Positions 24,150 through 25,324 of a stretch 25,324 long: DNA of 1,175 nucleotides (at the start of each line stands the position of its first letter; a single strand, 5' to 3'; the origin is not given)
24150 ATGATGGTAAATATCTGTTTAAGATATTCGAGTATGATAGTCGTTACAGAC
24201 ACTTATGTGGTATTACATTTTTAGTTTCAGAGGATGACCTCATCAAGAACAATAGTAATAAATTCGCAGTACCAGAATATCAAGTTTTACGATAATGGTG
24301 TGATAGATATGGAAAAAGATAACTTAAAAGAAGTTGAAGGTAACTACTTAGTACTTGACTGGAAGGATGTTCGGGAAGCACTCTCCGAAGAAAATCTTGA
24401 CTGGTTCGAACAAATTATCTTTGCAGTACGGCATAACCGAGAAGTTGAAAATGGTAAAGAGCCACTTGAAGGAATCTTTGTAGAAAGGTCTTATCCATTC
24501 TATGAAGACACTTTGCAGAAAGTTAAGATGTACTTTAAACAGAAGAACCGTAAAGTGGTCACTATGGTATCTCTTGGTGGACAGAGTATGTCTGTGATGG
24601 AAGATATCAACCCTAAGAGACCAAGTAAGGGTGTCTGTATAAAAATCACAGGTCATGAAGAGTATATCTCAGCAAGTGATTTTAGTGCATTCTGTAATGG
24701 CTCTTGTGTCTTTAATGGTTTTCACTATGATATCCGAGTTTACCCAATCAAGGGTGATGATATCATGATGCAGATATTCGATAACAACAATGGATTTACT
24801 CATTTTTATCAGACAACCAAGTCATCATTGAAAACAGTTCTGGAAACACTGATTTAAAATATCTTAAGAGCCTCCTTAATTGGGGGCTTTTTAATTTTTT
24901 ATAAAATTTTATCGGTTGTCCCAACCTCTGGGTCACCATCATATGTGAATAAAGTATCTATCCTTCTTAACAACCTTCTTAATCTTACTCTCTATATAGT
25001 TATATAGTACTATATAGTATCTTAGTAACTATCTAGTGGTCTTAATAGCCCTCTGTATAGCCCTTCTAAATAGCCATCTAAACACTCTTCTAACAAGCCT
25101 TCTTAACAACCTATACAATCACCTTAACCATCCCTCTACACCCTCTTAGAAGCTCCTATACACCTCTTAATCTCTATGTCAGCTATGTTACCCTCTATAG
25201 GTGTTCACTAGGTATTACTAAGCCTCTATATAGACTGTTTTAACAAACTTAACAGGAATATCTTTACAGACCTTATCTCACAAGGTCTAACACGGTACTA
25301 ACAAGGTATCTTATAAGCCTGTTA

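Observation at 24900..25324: Strand-skewed, repeat-rich non-coding tail of the window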

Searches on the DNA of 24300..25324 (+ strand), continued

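Call 68: search_dna_similar(query=window:24896-25324:+, collection=phages, mode=distant, max_rows=60, rows=spread, max_evalue=0.01)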
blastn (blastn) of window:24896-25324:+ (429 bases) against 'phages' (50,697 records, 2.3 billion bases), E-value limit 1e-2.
Records with a match: 255; places in all: 263; records where one place covers at least 80% of the query: 247.
Best place of each record, by identity: 95-99% 63; 90-95% 108; 80-90% 50; 60-80% 34.
By first word of the organism name: Escherichia 120; Salmonella 75; Shigella 22; Felixounavirus 14; Citrobacter 11; Enterobacteria 9; Phage 3; Staphylococcus 1.
By host as written in the record: Escherichia coli 34; - 30; Escherichia coli K-12 MG1655 20; Escherichia coli O157:H7 11; Shigella flexneri 10; Citrobacter freundii 8; Salmonella enterica 7; Salmonella enterica subsp. enterica 6; and 71 more.
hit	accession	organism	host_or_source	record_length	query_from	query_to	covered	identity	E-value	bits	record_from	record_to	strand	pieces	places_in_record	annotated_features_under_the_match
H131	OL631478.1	Escherichia phage ECML-1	Escherichia coli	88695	1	429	100%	98.1%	0e+0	738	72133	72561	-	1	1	none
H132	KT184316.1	Enterobacteria phage XTG1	Escherichia coli O121:H19 08023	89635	1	429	100%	97.7%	0e+0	729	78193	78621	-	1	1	none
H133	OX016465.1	Escherichia phage vB_Eco_Tribble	River Water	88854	1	429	100%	97.4%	0e+0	725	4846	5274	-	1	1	none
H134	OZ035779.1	Felixounavirus LF82P3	-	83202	1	429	100%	97.0%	0e+0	714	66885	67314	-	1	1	record has no annotation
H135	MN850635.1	Escherichia phage bumzen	Escherichia coli K-12 MG1655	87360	1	428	100%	97.2%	0e+0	719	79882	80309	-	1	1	none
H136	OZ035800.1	Felixounavirus LF82P5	-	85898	1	428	100%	97.0%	0e+0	714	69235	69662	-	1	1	record has no annotation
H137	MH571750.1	Escherichia phage vB_EcoM-Ro111lw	Escherichia coli STEC O111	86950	1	428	100%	96.5%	0e+0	700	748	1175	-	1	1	none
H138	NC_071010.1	Salmonella phage vB_SAg-RPN213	Salmonella enterica serovar Agona ...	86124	1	428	100%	95.8%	0e+0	691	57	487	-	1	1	none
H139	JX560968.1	Escherichia phage EC6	Escherichia coli serotype O157:H7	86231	1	428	100%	95.6%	0e+0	691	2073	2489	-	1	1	none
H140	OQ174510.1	Escherichia phage REP11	Escherichia coli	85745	1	428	100%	95.6%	0e+0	685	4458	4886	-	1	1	none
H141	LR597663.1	Escherichia phage VpaE1_ev78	-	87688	1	429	100%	95.1%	0e+0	684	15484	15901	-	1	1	none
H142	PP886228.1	Escherichia phage vB_EcoM_D4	Escherichia coli O157:H7 (ATCC 43888)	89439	1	428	100%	95.3%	0e+0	681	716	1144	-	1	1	hypothetical protein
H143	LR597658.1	Escherichia phage VpaE1_ev108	-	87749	1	429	100%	95.1%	0e+0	686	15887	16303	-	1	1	none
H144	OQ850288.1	Escherichia phage vB_EcoM_ULIM9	Escherichia sp.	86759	1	429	100%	94.9%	0e+0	680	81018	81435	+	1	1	hypothetical protein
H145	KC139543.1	Salmonella phage FSL SP-012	Salmonella enterica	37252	1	428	100%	95.1%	0e+0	684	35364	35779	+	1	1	none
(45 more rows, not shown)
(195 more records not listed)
